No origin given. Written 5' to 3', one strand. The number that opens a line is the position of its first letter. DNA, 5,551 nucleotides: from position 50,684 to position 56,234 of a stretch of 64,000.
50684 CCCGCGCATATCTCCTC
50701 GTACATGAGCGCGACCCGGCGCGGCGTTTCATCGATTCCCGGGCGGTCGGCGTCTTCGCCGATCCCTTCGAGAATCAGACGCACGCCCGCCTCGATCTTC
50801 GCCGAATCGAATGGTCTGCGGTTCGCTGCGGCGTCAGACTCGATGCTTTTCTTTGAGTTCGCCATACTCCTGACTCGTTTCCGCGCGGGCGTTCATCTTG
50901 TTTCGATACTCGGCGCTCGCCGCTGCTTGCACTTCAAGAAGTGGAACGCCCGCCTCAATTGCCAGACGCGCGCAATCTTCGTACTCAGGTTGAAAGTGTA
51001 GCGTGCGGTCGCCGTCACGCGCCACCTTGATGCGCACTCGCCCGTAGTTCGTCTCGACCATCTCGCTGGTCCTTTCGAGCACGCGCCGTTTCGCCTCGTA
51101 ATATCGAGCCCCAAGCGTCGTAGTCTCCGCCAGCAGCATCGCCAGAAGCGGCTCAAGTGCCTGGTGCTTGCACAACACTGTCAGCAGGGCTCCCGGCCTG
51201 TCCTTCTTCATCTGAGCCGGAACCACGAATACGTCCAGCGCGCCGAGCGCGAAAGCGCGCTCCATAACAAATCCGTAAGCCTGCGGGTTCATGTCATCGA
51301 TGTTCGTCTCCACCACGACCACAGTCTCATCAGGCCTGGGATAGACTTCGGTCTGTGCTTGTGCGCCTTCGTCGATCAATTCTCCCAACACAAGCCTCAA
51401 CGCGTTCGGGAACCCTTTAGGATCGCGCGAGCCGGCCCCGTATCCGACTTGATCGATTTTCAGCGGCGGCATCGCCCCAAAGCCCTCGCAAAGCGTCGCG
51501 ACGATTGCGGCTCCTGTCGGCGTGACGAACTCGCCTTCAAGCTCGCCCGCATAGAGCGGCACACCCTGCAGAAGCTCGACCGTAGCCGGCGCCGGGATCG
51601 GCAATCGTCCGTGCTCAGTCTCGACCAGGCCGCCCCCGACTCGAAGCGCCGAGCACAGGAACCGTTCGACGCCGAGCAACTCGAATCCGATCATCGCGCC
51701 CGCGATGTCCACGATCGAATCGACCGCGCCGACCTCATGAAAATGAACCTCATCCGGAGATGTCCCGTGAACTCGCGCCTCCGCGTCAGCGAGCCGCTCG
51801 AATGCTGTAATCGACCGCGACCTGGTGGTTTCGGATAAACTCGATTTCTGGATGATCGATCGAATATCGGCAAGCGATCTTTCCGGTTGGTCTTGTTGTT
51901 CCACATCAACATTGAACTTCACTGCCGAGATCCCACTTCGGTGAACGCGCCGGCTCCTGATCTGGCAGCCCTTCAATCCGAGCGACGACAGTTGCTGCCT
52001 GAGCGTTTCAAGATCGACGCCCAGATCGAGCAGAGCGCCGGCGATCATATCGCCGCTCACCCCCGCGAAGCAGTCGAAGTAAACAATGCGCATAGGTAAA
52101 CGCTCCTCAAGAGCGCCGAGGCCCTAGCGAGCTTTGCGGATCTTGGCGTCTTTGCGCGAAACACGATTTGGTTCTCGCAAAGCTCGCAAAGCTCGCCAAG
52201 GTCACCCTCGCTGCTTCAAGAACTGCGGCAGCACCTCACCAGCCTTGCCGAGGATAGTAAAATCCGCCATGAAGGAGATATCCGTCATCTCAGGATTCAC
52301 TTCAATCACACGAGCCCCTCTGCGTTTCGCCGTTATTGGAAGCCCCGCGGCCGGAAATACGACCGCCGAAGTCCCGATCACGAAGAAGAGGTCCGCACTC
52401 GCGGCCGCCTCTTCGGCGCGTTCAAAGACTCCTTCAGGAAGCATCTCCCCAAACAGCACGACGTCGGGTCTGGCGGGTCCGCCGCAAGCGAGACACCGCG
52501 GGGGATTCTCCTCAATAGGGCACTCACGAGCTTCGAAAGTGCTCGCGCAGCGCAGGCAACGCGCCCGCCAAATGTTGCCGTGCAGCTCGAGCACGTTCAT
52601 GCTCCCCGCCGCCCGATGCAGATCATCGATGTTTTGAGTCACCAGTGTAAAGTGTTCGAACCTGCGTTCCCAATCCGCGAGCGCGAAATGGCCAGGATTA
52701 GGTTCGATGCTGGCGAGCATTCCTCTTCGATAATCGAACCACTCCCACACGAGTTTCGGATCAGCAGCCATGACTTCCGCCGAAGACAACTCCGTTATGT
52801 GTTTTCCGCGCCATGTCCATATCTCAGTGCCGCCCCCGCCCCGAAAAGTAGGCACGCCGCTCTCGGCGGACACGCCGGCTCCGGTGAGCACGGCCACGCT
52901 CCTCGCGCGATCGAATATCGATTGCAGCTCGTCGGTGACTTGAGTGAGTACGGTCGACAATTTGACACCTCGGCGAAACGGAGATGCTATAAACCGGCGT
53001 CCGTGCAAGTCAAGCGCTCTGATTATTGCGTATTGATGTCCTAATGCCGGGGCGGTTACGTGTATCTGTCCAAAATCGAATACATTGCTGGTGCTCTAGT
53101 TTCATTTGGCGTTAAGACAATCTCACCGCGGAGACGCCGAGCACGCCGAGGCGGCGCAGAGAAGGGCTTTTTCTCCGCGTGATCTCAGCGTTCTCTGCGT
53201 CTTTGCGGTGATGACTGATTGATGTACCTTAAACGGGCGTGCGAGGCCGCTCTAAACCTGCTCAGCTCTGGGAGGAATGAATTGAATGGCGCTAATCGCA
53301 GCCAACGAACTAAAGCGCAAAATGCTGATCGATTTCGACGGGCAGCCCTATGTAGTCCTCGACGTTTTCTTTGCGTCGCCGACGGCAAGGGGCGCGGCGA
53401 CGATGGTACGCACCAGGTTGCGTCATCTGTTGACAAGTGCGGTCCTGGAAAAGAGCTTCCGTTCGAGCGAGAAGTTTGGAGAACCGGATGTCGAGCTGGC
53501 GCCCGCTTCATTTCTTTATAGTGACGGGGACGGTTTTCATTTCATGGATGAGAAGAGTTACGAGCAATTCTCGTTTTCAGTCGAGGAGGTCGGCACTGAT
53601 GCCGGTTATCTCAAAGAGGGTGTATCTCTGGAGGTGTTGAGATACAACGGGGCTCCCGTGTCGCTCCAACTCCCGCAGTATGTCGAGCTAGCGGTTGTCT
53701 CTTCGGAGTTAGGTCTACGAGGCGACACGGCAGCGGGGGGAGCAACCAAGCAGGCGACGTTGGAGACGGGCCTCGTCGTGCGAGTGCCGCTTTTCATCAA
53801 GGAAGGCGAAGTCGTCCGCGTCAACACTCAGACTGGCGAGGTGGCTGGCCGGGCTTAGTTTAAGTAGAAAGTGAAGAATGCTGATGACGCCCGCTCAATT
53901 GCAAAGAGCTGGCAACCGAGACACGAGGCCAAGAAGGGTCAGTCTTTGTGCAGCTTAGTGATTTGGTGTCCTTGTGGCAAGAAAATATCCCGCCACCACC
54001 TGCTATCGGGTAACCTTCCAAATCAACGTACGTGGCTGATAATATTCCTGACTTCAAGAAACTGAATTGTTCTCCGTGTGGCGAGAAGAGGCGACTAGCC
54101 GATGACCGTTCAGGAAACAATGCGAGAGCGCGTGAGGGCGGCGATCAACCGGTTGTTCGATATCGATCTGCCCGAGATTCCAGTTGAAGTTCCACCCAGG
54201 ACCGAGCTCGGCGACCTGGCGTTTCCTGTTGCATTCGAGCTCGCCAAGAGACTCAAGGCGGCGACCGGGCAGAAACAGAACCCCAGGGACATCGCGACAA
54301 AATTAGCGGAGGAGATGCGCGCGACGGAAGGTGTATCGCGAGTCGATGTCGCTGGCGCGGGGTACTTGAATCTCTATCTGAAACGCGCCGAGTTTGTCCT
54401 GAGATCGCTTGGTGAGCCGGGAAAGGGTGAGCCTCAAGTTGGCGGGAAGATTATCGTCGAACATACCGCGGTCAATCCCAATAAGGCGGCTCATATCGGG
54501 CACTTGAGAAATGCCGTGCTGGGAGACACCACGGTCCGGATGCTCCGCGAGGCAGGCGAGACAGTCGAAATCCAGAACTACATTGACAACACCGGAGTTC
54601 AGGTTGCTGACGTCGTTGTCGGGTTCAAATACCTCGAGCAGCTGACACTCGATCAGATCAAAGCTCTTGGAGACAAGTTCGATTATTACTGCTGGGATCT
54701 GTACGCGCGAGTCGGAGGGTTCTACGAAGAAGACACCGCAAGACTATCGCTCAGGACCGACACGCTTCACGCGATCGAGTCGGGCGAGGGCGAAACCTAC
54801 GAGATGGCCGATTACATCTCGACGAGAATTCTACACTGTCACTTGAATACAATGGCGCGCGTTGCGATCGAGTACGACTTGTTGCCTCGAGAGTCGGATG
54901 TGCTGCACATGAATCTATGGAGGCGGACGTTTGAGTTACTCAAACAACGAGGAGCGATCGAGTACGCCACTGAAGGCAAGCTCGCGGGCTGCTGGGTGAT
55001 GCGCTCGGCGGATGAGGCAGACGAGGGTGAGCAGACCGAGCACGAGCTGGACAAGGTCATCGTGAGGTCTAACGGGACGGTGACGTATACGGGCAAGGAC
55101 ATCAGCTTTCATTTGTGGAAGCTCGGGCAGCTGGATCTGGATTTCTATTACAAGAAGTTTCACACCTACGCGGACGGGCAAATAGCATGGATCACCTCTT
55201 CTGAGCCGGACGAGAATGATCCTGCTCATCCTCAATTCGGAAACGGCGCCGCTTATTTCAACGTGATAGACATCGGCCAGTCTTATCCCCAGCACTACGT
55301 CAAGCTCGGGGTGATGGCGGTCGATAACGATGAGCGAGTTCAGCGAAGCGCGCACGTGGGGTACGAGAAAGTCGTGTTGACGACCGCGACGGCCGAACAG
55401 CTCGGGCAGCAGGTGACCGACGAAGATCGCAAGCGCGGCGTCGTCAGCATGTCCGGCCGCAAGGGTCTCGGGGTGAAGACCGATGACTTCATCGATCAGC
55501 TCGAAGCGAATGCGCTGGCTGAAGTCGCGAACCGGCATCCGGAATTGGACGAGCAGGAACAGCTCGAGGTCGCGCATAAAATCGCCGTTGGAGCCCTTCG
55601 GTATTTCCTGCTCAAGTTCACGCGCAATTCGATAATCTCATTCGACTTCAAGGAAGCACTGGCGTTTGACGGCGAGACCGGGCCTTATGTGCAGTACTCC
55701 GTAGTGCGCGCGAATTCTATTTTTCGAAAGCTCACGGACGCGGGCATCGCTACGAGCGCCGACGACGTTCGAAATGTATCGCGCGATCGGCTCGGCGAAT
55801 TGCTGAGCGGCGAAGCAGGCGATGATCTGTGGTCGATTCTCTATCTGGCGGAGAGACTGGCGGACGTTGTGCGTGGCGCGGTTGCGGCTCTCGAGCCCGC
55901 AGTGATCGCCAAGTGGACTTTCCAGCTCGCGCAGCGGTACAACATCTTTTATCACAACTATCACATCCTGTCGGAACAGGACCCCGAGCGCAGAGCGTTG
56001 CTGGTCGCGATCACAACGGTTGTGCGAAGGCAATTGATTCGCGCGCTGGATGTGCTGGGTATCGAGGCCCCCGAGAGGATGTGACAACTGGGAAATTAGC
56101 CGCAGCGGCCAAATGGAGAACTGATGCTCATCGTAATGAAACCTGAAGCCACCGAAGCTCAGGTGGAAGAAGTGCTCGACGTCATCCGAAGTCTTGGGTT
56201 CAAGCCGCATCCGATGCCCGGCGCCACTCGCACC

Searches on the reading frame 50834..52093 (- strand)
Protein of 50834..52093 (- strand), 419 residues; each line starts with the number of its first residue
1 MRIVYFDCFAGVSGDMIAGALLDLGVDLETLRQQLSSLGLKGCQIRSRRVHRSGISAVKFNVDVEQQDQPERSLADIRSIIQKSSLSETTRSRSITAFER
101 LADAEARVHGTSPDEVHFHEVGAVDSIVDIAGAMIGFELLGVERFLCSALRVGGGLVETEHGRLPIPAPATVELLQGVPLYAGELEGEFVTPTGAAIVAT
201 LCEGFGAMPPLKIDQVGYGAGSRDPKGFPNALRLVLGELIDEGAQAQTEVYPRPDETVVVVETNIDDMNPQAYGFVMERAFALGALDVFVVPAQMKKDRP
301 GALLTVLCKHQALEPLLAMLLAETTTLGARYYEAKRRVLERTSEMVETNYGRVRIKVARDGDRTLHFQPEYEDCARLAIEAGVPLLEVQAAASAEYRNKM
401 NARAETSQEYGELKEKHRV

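Call 41: search_protein_families(library=pfam, proteins=[window:50834-52093:-], max_evalue=0.00001)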
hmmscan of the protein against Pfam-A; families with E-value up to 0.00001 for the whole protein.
window:50834-52093:- (419 aa): 1 family
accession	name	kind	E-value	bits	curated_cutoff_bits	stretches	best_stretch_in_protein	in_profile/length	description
PF01969.22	Ni_insertion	-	2.2e-147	491.5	22.1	1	4-388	1-374/375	Nickel insertion protein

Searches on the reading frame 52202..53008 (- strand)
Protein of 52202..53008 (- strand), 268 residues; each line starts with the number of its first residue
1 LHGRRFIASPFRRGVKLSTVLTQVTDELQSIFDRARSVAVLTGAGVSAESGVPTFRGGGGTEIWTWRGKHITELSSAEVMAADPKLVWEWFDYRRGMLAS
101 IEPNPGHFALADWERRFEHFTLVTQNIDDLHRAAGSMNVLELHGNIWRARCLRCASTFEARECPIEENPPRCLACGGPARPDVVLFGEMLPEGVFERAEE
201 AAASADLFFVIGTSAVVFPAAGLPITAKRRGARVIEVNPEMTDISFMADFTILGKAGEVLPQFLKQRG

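Call 41: search_protein_families(library=pfam, proteins=[window:52202-53008:-], max_evalue=0.00001)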
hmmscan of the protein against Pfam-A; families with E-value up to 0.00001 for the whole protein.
window:52202-53008:- (268 aa): 1 family
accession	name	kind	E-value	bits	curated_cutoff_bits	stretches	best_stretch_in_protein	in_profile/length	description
PF02146.23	SIR2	-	1.2e-45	156.1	24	1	43-219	1-180/180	Sir2 family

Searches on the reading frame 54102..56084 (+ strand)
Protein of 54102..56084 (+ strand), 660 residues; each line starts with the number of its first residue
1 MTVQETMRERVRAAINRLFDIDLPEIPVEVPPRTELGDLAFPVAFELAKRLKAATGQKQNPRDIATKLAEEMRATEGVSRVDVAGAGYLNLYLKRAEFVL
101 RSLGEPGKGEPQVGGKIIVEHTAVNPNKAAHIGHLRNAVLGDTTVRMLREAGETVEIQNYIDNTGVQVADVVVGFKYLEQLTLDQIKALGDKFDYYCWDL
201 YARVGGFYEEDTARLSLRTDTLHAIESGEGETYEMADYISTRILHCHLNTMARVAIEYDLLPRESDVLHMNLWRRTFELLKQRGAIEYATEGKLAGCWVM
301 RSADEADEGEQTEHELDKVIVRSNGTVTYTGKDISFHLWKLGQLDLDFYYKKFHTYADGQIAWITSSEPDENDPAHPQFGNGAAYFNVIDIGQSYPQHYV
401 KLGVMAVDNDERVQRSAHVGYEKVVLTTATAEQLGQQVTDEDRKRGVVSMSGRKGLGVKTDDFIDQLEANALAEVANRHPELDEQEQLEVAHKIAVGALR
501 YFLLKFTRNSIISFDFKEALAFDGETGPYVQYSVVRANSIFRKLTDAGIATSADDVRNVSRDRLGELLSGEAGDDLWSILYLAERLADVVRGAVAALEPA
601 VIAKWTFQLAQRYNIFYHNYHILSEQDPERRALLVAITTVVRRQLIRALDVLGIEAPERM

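Call 41: search_protein_families(library=pfam, proteins=[window:54102-56084:+], max_evalue=0.00001)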
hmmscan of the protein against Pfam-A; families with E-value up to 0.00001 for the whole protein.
window:54102-56084:+ (660 aa): 3 families
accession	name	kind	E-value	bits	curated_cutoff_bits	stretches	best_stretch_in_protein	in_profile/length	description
PF03485.21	Arg_tRNA_synt_N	-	3e-20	73.1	21.5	1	6-93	2-85/85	Arginyl tRNA synthetase N terminal domain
PF05746.21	DALR_1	-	1.1e-17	64.6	22.3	1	530-660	1-117/117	DALR anticodon binding domain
PF00750.26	tRNA-synt_1d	-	4e-14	52.8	23.3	1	116-338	21-223/349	tRNA synthetases class I (R), catalytic domain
